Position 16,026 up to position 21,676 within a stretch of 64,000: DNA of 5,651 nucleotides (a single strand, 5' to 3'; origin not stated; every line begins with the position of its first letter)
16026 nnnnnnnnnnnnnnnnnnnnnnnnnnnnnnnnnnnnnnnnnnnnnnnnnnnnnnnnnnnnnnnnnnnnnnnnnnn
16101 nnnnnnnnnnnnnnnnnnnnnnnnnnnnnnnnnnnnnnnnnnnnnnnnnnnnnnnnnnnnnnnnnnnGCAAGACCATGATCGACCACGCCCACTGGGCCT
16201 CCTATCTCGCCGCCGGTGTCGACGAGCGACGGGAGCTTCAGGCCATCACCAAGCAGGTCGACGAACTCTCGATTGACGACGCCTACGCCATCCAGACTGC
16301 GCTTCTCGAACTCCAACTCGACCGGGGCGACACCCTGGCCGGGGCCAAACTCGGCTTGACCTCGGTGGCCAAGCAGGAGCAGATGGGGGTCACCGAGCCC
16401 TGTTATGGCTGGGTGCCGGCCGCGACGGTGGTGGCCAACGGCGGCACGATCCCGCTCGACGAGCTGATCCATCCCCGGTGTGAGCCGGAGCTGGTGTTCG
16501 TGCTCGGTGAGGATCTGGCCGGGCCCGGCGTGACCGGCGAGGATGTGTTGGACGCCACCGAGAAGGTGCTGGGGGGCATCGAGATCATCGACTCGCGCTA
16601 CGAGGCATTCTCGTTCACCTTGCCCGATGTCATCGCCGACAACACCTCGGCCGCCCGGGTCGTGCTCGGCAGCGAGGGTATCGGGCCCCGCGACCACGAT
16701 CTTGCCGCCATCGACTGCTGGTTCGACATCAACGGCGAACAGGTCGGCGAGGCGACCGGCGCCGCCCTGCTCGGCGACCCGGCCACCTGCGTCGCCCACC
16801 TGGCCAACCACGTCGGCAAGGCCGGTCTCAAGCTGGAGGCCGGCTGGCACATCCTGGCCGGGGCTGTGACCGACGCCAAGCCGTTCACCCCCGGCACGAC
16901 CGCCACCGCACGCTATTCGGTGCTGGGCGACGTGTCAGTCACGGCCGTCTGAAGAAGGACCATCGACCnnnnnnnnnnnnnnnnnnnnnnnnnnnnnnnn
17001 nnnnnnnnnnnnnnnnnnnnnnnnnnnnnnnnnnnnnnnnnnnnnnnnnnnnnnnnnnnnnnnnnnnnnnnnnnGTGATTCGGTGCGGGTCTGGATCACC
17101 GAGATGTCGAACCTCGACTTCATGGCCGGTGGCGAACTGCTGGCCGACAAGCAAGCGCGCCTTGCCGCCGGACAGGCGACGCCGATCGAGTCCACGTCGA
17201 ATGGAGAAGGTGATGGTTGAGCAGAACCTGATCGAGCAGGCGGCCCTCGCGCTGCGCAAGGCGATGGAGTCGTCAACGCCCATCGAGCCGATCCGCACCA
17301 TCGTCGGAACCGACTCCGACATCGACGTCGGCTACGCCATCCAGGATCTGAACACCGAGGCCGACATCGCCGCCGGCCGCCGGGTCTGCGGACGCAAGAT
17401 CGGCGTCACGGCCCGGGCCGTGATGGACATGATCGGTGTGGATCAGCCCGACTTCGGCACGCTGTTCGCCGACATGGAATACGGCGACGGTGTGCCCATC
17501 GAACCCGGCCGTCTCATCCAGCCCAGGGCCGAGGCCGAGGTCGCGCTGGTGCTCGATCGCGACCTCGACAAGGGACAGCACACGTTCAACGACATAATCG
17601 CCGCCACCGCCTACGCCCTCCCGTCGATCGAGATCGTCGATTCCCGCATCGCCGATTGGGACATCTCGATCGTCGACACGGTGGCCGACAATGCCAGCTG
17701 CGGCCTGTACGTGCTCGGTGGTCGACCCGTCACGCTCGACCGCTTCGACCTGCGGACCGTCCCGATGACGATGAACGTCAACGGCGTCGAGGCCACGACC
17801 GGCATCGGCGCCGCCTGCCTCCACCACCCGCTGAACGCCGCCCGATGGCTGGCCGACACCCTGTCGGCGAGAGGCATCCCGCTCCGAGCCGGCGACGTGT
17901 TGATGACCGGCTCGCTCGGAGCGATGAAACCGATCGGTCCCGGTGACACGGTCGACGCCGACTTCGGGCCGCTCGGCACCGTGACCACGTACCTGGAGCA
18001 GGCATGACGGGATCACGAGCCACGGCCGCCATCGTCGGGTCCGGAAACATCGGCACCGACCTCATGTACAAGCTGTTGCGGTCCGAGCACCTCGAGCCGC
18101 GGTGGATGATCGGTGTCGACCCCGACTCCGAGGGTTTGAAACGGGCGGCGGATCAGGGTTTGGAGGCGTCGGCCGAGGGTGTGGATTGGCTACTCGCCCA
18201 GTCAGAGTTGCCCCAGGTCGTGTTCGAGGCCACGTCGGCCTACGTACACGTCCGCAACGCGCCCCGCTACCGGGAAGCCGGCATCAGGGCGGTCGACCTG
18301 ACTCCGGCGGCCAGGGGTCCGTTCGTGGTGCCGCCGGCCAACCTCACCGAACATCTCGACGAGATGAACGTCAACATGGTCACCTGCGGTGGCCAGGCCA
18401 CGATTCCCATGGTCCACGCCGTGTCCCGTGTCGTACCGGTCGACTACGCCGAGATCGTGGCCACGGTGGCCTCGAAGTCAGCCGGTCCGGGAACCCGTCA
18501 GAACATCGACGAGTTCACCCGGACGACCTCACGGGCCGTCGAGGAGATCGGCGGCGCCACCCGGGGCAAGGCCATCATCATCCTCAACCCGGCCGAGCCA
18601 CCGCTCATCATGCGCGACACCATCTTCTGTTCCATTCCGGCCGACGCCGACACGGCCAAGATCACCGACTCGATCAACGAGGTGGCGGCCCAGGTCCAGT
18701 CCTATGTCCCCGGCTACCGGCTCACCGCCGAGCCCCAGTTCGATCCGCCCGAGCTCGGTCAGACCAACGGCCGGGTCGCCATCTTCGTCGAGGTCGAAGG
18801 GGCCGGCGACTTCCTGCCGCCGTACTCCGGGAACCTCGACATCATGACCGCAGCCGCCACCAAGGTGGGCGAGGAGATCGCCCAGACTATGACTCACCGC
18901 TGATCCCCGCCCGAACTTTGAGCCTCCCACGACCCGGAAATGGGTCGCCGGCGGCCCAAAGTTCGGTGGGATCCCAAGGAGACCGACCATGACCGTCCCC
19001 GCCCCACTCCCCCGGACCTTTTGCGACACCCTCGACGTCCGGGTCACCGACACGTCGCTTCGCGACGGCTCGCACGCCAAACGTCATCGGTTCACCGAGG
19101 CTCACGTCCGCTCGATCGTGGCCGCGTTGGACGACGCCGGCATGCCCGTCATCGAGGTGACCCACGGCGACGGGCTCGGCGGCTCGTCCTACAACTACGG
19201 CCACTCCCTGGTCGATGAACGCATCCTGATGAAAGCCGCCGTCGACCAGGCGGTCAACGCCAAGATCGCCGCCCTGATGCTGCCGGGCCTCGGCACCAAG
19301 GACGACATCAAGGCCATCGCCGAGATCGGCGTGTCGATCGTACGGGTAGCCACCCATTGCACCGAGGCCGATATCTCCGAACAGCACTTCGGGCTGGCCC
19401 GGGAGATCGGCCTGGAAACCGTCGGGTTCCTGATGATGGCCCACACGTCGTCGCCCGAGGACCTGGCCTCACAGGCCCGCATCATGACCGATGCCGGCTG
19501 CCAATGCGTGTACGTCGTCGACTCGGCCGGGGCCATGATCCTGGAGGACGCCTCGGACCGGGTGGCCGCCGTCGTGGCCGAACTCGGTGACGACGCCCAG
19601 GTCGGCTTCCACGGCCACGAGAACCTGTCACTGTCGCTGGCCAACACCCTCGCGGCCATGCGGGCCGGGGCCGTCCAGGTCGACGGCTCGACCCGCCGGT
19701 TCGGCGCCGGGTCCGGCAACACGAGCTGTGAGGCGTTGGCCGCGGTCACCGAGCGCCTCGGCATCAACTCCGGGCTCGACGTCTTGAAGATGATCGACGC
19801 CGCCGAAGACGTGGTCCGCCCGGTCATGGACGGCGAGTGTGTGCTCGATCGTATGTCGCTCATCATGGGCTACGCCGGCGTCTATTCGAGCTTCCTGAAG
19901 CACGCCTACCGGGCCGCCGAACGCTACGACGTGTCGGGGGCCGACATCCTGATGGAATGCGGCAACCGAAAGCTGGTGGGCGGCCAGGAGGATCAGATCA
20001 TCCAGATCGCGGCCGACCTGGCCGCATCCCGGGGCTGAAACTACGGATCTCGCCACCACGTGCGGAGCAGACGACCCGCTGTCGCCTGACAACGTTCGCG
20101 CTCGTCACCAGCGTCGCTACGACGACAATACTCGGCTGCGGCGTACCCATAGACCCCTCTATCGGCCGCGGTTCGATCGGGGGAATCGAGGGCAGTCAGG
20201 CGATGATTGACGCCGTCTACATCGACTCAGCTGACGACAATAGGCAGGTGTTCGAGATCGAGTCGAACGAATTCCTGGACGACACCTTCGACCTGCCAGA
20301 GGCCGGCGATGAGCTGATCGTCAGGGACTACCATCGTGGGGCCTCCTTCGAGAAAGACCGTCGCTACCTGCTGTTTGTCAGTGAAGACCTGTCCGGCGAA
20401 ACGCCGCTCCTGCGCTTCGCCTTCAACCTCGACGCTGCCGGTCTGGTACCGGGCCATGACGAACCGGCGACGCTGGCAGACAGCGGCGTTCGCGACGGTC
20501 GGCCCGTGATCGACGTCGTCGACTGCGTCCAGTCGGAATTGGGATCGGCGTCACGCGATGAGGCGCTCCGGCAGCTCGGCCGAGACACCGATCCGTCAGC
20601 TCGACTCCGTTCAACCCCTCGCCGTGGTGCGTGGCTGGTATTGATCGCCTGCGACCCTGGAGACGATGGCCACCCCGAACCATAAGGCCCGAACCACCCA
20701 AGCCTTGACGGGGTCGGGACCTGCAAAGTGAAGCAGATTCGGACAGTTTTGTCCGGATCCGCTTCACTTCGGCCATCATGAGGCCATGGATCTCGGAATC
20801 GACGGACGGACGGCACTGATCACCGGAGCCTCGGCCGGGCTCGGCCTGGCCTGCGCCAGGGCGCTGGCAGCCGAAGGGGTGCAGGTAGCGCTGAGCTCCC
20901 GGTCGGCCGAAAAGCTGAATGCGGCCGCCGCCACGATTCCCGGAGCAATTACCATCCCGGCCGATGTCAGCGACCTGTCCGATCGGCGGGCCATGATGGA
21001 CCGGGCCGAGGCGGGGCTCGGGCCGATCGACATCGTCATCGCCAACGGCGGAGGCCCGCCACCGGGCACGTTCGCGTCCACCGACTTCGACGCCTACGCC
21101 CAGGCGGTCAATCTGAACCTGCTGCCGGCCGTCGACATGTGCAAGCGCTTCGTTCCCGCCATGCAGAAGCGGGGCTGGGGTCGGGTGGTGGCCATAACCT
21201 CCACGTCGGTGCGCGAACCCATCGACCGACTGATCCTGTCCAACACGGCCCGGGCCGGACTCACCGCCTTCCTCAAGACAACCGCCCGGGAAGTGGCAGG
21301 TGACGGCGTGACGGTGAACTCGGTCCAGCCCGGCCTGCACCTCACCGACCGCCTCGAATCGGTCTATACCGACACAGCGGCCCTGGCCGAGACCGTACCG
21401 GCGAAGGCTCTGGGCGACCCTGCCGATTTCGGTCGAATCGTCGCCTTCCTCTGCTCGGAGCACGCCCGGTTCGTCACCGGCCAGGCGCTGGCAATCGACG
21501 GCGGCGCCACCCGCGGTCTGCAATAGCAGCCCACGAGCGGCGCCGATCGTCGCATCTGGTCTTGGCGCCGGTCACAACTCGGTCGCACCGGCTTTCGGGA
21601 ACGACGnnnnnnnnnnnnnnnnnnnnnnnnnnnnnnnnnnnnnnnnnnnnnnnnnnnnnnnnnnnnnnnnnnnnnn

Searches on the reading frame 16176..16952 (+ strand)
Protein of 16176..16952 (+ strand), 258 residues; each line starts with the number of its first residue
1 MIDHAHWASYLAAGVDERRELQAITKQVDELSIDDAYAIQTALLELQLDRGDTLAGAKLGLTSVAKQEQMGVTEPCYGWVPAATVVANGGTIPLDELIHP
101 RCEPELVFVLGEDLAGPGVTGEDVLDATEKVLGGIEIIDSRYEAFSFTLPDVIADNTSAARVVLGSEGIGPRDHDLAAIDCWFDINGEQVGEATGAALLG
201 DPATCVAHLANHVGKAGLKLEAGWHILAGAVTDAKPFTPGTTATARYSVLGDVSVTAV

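Call 54: search_protein_families(library=pfam, proteins=[window:16176-16952:+])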
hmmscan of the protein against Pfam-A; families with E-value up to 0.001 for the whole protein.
window:16176-16952:+ (258 aa): 1 family
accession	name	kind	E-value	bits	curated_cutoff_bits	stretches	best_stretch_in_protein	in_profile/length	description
PF01557.24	FAA_hydrolase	-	2.8e-06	27.6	23.9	1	72-251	29-207/214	Fumarylacetoacetate (FAA) hydrolase C-terminal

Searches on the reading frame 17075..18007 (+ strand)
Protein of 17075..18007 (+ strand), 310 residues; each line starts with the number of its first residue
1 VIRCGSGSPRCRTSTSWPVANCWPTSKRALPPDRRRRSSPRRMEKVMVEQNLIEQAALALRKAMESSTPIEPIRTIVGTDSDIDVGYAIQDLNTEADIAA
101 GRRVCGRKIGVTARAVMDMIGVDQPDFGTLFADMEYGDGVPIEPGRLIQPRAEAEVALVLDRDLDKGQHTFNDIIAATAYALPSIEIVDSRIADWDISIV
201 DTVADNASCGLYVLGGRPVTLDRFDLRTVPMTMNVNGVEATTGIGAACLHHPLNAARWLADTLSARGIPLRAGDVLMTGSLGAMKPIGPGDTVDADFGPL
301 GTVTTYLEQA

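Call 63: search_protein_families(library=pfam, proteins=[window:17075-18007:+], max_evalue=0.00001)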
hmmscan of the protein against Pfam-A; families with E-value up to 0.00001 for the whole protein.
window:17075-18007:+ (310 aa): 1 family
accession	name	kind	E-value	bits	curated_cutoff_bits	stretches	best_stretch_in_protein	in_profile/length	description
PF01557.24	FAA_hydrolase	-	6.1e-14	52.6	23.9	1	147-305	55-211/214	Fumarylacetoacetate (FAA) hydrolase C-terminal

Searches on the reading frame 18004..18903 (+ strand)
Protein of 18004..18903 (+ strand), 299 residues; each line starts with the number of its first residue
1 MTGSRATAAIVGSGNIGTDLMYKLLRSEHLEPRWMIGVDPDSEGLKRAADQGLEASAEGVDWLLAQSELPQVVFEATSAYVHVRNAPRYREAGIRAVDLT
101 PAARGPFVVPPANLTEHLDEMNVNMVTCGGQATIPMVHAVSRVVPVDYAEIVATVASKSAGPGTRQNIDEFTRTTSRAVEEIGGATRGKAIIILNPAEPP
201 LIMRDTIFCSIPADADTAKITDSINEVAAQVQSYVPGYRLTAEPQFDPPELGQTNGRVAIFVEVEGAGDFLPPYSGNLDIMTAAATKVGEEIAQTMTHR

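Call 63: search_protein_families(library=pfam, proteins=[window:18004-18903:+], max_evalue=0.00001)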
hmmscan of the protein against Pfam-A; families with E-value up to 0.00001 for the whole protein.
window:18004-18903:+ (299 aa): 2 families
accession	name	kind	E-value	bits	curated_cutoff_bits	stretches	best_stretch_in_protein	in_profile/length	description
PF09290.16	AcetDehyd-dimer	-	1.8e-62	210.1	26.6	1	128-272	1-138/138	Prokaryotic acetaldehyde dehydrogenase, dimerisation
PF01118.30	Semialdhyde_dh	-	4.1e-06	27.6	26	0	8-117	2-117/121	Semialdehyde dehydrogenase, NAD binding domain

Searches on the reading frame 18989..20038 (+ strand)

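Call 63: search_protein_families(library=pfam, proteins=[window:18989-20038:+], max_evalue=0.00001)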
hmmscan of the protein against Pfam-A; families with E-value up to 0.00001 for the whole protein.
window:18989-20038:+ (349 aa): 2 families
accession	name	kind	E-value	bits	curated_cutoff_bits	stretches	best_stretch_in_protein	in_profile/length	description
PF00682.25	HMGL-like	-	3.4e-41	141.8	29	1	17-275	2-260/260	HMGL-like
PF07836.16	DmpG_comm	-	2.7e-30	104.2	27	1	284-345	1-62/63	DmpG-like communication domain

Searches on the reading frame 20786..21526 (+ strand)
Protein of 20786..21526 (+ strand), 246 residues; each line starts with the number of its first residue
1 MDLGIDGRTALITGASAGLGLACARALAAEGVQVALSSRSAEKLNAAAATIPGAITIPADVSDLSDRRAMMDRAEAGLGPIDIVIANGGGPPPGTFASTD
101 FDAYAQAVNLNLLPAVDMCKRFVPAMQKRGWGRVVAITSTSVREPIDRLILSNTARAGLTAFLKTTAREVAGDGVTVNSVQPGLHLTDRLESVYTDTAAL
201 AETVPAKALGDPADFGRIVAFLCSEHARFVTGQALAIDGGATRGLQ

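Call 54: search_protein_families(library=pfam, proteins=[window:20786-21526:+])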
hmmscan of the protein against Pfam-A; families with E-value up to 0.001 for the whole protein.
window:20786-21526:+ (246 aa): 4 families
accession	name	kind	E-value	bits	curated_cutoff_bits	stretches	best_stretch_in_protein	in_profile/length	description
PF13561.12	adh_short_C2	-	2.3e-46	158.7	27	1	14-242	1-236/236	Enoyl-(Acyl carrier protein) reductase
PF00106.31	adh_short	-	5.5e-42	143.9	26.6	1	9-195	2-192/195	short chain dehydrogenase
PF13460.12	NAD_binding_10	-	3.9e-08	33.8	27.2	1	14-183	1-144/184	NAD(P)H-binding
PF08659.16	KR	-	2.3e-06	28.1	22.6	1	9-108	2-109/180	KR domain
